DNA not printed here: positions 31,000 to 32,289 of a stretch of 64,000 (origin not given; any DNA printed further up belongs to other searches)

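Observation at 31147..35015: A family of signal-peptide proteins with no recognisable domain; two copies flank an AAA ATPase gene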

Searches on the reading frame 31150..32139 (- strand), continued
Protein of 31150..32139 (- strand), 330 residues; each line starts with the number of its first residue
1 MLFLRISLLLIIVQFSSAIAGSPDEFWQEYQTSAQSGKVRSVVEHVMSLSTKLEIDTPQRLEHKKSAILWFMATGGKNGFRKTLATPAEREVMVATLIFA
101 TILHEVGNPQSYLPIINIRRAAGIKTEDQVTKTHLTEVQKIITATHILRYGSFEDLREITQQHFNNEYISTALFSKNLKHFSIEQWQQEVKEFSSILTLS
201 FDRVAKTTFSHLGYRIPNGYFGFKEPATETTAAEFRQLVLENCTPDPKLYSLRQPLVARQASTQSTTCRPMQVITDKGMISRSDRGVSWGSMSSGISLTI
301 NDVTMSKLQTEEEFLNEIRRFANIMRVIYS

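Call 46: find_encoding_contigs(protein=P0023, flank=8000, max_places=2)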
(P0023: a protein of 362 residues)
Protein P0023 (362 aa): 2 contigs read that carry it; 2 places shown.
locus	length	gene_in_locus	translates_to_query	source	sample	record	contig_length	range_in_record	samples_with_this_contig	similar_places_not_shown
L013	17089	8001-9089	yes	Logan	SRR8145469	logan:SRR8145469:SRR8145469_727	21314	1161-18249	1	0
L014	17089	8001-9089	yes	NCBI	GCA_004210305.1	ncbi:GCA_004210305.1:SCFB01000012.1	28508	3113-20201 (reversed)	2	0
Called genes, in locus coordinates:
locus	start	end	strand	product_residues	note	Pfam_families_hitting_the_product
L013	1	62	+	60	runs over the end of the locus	-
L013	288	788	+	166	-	-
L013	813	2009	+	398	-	-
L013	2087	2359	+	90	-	-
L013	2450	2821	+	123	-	-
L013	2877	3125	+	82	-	PF11387:DUF2795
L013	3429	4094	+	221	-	PF04972:BON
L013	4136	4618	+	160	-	PF00011:HSP20, PF04969:CS (faint), PF17886:ArsA_HSP20 (weak)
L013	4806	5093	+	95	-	PF18291:HU-HIG (weak), PF00216:Bac_DNA_binding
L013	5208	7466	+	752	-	-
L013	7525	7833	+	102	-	PF00216:Bac_DNA_binding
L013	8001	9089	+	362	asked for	-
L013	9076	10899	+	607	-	-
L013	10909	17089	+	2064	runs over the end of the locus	-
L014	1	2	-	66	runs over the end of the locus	-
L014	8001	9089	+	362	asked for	-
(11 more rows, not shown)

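Call 48: predict_structure(alignment_id=A3)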
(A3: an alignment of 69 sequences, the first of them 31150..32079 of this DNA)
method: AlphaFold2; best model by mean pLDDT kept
length: 310 residues; sequences in the alignment: 69
mean_pLDDT: 93.4   pTM: 0.75
mean pLDDT of the five models: 93.4, 93.3, 93.3, 93.2, 93.1
residues with pLDDT >= 90: 276; 70-90: 18; 50-70: 10; < 50: 6
segments of 3 or more residues with pLDDT < 50: 237-242
pLDDT, mean of each block of 10 residues (from residue 1): 94 98 98 98 98 98 96 98 96 97 97 98 98 94 96 95 94 98 98 94 96 97 87 55 67 97 94 90 92 95 95
secondary structure, 60 per line:
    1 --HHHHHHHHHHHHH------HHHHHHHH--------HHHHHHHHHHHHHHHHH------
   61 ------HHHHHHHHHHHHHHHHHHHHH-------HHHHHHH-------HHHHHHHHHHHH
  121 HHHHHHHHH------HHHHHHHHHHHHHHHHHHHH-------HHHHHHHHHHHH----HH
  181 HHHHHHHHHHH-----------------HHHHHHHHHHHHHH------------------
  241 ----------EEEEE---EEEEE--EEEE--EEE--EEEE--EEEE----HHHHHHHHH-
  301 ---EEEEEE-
elements in order: H3-15 H22-29 H38-54 H67-87 H95-101 H109-129 H136-155 H163-174 H179-191 H209-222 E251-255 E259-263 E266-269 E272-274 E277-280 E283-286 H291-299 E304-309

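Call 52: search_protein_families(library=pfam, proteins=[L013:9076-10896:+, L013:5208-7463:+], max_evalue=0.001)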
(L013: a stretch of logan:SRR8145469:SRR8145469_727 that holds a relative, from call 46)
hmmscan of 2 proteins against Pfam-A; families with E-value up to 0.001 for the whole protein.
L013:9076-10896:+ (607 aa): 0 families

L013:5208-7463:+ (752 aa): 0 families

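Call 53: search_protein_families(library=padloc, proteins=[window:31150-32139:-, L011:6457-7851:-], max_evalue=0.01)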
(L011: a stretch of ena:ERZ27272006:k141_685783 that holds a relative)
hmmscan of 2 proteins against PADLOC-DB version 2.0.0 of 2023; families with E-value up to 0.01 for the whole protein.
window:31150-32139:- (330 aa): 0 families

L011:6457-7851:- (465 aa): 7 families
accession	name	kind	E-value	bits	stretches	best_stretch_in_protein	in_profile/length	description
PDLC04788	PDC-S01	-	4e-154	511.8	1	1-455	1-443/448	-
PDLC04786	PDC-S01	-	6.1e-118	392.3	1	1-450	1-433/439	-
PDLC04792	PDC-S01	-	2.8e-73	245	1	3-410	2-405/452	-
PDLC04790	PDC-S01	-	6.1e-26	89.1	1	23-398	30-375/422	-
PDLC04789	PDC-S01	-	1.8e-25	87.8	1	5-404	4-354/375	-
PDLC04787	PDC-S01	-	6.7e-19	66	1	21-268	28-252/412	-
PDLC04791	PDC-S01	-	2.9e-18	63.7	2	189-406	160-367/395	-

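Call 58: fold_search(model_id=the predicted structure, library=pdb)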
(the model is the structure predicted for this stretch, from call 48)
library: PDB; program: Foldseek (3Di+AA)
matches with E <= 10: 466; with E <= 0.001: 0
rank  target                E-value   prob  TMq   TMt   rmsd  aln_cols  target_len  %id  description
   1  6iur_B                1.3e-01  0.23  0.18  0.12  17.5       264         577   13  A phosphatase complex STRN3-PP2Aa (released 2019-12-04)
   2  5om0_B                1.6e-01  0.33  0.22  0.27  19.4       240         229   10  CH2 chimera of human 14-3-3 sigma with the Gli1 phosphopeptide around Ser640 (released 2017-10-11)
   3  6t80_A                2.0e-01  0.30  0.23  0.28  20.9       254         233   11  Human 14-3-3 sigma fused to the AANAT peptide including phosphoserine-205 (released 2020-11-18)
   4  6u1s_A                3.2e-01  0.10  0.13  0.13  18.9       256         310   13  Cryo-EM structure of a de novo designed 16-helix transmembrane nanopore, TMHC8_R. (released 2020-08-19)
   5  4zq0_A                3.3e-01  0.28  0.23  0.28  20.6       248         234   14  crystal structure of Giardia 14-3-3 in complex with the phosphopeptide A8Ap (released 2016-03-30)
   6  3zxp_B                3.3e-01  0.16  0.19  0.16  18.5       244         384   11  Structural and Functional Analyses of the Bro1 Domain Protein BROX (released 2011-11-16)
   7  5ok9_E                3.5e-01  0.23  0.23  0.28  19.9       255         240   12  CH1 chimera of human 14-3-3 sigma with the HSPB6 phosphopeptide in a conformation with swapped phosphopeptides (released 2017-10-11)
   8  9n73_SP               3.9e-01  0.20  0.22  0.04  16.7       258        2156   12  SSU processome maturation and disassembly, State G (released 2025-10-29)
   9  4zq0_D                4.1e-01  0.28  0.23  0.29  20.6       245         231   14  crystal structure of Giardia 14-3-3 in complex with the phosphopeptide A8Ap (released 2016-03-30)
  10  9k83_A                4.3e-01  0.23  0.22  0.29  11.8       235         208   12  Cryo-EM structure of designed zinc-induced filament Fiber-n6-Zn1-HEHE-43 (released 2025-10-29)
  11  6t5h_A                4.7e-01  0.21  0.22  0.27  19.6       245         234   13  Human 14-3-3 sigma fused to the StARD1 peptide including phosphoserine-57 (released 2020-11-18)
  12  1qja_B                5.2e-01  0.15  0.20  0.24  19.9       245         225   12  14-3-3 ZETA/PHOSPHOPEPTIDE COMPLEX (MODE 2) (released 1999-09-15)
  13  6rl6_A                5.5e-01  0.21  0.23  0.29  19.6       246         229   12  Fragment AZ-024 binding at the p53pT387/14-3-3 sigma interface (released 2020-06-17)
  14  7qip_A                5.5e-01  0.20  0.23  0.29  19.9       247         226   10  SARS-CoV-2 Nucleocapsid phosphopeptide 201-210 bound to human 14-3-3 sigma (released 2021-12-29)
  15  5om0_A                5.5e-01  0.16  0.21  0.26  19.9       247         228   12  CH2 chimera of human 14-3-3 sigma with the Gli1 phosphopeptide around Ser640 (released 2017-10-11)
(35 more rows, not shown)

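Call 70: find_encoding_contigs(protein=P0083, flank=10000, max_places=1)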
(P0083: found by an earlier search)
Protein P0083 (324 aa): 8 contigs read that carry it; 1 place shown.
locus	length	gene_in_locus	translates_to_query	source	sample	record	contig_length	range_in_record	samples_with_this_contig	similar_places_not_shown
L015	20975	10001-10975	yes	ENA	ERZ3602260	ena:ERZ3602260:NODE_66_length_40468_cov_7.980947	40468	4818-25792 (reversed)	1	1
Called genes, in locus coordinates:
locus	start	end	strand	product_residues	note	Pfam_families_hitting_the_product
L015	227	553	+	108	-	-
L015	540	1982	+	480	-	PF03237:Terminase_6N, PF17289:Terminase_6C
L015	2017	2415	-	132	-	PF01850:PIN (weak)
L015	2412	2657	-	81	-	PF02604:PhdYeFM_antitox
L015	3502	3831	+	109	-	PF05973:Gp49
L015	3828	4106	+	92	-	PF13560:HTH_31, PF01381:HTH_3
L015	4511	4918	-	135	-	-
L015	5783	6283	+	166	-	-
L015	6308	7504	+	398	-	-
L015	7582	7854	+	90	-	-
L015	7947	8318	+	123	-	-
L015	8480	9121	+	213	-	PF09537:DUF2383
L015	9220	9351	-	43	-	-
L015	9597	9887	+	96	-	PF00216:Bac_DNA_binding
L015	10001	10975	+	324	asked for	-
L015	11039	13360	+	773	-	-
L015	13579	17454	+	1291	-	PF08238:Sel1 (faint)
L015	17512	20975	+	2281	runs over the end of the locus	-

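Call 71: find_encoding_contigs(protein=P0058, flank=10000, max_places=1)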
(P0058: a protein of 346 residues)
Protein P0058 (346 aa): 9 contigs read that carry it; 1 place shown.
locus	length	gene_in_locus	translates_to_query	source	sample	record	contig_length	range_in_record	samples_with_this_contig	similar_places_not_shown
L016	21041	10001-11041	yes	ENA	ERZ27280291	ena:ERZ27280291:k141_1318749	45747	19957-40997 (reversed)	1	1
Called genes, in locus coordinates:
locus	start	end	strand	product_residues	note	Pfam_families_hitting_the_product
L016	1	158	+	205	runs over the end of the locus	PF13505:OMP_b-brl, PF01389:OmpA_membrane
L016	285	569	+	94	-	-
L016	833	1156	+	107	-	PF01527:HTH_Tnp_1 (weak), PF01710:HTH_Tnp_IS630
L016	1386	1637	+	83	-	-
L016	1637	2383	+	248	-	-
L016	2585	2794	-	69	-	-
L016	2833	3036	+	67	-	-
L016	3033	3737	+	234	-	PF13274:SocA_Panacea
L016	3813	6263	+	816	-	-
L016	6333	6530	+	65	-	-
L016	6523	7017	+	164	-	-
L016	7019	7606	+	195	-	-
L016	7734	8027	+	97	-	-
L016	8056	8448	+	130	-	-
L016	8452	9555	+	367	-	-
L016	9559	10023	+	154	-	-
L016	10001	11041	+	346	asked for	-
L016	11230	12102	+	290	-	PF24146:K1-lyase_C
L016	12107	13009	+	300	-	PF25209:Phage_capsid_4, PF10124:Mu-like_gpT (weak)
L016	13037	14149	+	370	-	PF24146:K1-lyase_C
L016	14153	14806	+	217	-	-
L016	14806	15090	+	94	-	-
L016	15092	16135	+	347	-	PF24175:SU10_adaptor (faint)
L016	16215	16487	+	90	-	-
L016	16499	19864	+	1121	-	-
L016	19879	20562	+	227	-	-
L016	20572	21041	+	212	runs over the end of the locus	PF24175:SU10_adaptor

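Call 72: search_protein_families(library=phrogs, proteins=[window:31150-32139:-, P0058, L016:3813-6260:+, L016:8452-9552:+, L016:9559-10020:+, L016:11230-12099:+, L016:12107-13006:+, L016:13037-14146:+, L016:15092-16132:+, L016:16499-19861:+], max_evalue=0.001)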
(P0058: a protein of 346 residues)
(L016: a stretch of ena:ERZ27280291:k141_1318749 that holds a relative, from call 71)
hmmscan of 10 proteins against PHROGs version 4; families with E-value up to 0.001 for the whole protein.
window:31150-32139:- (330 aa): 0 families

P0058 (346 aa): 0 families

L016:3813-6260:+ (816 aa): 2 families
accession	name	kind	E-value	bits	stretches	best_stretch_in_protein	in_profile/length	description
phrog_1216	-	head and packaging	1.8e-35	123.7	1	99-714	178-709/714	portal protein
phrog_332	-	connector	1.5e-05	24.6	1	69-461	5-368/560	head-tail adaptor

L016:8452-9552:+ (367 aa): 1 family
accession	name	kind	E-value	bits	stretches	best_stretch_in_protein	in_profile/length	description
phrog_28737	-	unknown function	4.5e-09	37.3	1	36-296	51-303/341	-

L016:9559-10020:+ (154 aa): 0 families

L016:11230-12099:+ (290 aa): 1 family
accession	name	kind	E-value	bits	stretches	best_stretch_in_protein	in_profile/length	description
phrog_24355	-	moron, auxiliary metabolic gene and host takeover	0.00037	20.2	1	161-236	393-466/470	polysaccharide deacetylase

L016:12107-13006:+ (300 aa): 3 families
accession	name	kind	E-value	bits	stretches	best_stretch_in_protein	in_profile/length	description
phrog_4523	-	head and packaging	6.1e-14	52.7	1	4-299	357-643/644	major head and protease protein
phrog_133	-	head and packaging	1.1e-12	48.5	1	3-250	378-614/668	head maturation protease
phrog_371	-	head and packaging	7.1e-12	46.2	2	23-157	24-158/303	major head protein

L016:13037-14146:+ (370 aa): 1 family
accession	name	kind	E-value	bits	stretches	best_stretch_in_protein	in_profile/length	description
phrog_24355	-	moron, auxiliary metabolic gene and host takeover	1.3e-06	28.3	1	194-268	394-467/470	polysaccharide deacetylase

L016:15092-16132:+ (347 aa): 2 families
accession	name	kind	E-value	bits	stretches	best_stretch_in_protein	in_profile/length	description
phrog_12985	-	unknown function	2.5e-23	84.1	2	222-322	102-203/238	-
phrog_637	-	connector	0.00037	21.4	0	13-58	5-54/156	head-tail adaptor Ad3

L016:16499-19861:+ (1121 aa): 0 families

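Call 73: search_protein_families(library=phrogs, proteins=[L015:5783-6280:+, L015:6308-7501:+, L015:7582-7851:+, L015:7947-8315:+, L015:8480-9118:+, L015:11039-13357:+, L015:13579-17451:+, L015:540-1979:+, L015:227-550:+, L015:4514-4918:-], max_evalue=0.001)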
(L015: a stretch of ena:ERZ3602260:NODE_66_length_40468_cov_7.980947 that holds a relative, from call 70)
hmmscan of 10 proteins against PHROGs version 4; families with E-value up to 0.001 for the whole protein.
L015:5783-6280:+ (166 aa): 1 family
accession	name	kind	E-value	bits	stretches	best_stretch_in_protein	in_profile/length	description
phrog_8741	-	unknown function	5.6e-07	30.1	1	79-157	141-224/380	-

L015:6308-7501:+ (398 aa): 0 families

L015:7582-7851:+ (90 aa): 0 families

L015:7947-8315:+ (123 aa): 0 families

L015:8480-9118:+ (213 aa): 0 families

L015:11039-13357:+ (773 aa): 0 families

L015:13579-17451:+ (1291 aa): 1 family
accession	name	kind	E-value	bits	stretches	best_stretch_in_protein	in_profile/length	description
phrog_8741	-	unknown function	0.0002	21.7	0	834-954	165-280/380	-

L015:540-1979:+ (480 aa): 6 families
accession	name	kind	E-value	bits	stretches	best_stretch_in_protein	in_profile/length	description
phrog_5653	-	head and packaging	3.4e-30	106.2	1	271-449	6-179/199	terminase large subunit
phrog_31467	-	unknown function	7e-30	105.4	2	28-99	43-114/261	-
phrog_2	-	head and packaging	2.9e-28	100.1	1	23-449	263-591/807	terminase large subunit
phrog_10250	-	head and packaging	2.1e-12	48.3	1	254-447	4-212/228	terminase large subunit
phrog_30463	-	unknown function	1.1e-10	43.1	1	388-448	11-71/101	-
phrog_6672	-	head and packaging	4.5e-07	30.5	1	374-448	47-127/145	terminase large subunit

L015:227-550:+ (108 aa): 0 families

L015:4514-4918:- (135 aa): 2 families
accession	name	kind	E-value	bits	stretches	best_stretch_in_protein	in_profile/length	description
phrog_151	-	integration and excision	0.00023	20.8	1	6-75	113-182/582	transposase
phrog_2422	-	integration and excision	0.00044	20.8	1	11-133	92-219/221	transposase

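Call 75: find_related_loci(query=P0058, collection=viral_contigs, flank=10000)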
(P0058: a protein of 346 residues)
Query P0058 (346 aa) in viral_contigs; peptide patterns used: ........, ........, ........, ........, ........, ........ (x = any residue, [..] = any of these).
8 stretches matched a pattern, but none encodes a relative of the query by tblastn (E <= 1e-3).

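Call 77: find_related_loci(query=A2, collection=viral_contigs, flank=10000)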
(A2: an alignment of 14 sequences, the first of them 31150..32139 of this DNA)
Query A2 (330 aa) in viral_contigs; peptide patterns used: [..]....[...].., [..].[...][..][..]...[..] (x = any residue, [..] = any of these).
88 stretches matched a pattern, but none encodes a relative of the query by tblastn (E <= 1e-3).

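Call 78: find_related_loci(query=A4, collection=viral_contigs, flank=10000)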
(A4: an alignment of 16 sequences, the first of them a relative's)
Query A4 (324 aa) in viral_contigs; peptide patterns used: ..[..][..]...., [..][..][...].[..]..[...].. (x = any residue, [..] = any of these).
24 stretches matched a pattern, but none encodes a relative of the query by tblastn (E <= 1e-3).

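Call 86: search_solved_structures(query=A3, max_evalue=10)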
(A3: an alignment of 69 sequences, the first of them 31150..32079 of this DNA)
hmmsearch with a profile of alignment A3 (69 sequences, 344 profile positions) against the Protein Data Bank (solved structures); distinct sequences matched with E-value up to 10: 9.
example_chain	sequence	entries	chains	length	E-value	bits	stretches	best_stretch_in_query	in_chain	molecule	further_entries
6pir_A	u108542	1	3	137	0.15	14.6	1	158-261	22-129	MavE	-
1hve_A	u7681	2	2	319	0.49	12.9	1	180-244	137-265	ANNEXIN V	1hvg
1hvf_A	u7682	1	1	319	0.5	12.9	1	180-244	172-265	ANNEXIN V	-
1anw_A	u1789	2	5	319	0.59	12.6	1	180-244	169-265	ANNEXIN V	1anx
1avh_A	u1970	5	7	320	0.59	12.6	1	180-244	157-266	ANNEXIN V | ANNEXIN A5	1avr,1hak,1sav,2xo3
8gyc_A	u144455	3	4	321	0.6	12.6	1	180-244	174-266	Annexin A5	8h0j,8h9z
1hvd_A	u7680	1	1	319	0.6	12.6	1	180-244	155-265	ANNEXIN V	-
6k22_A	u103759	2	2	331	0.65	12.5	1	180-244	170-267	Annexin A5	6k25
6mf9_A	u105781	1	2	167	0.97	11.9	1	135-208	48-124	ZnKn (C2HC)+Athook+bromo domain protein, Taf250, transcription initiation factor IID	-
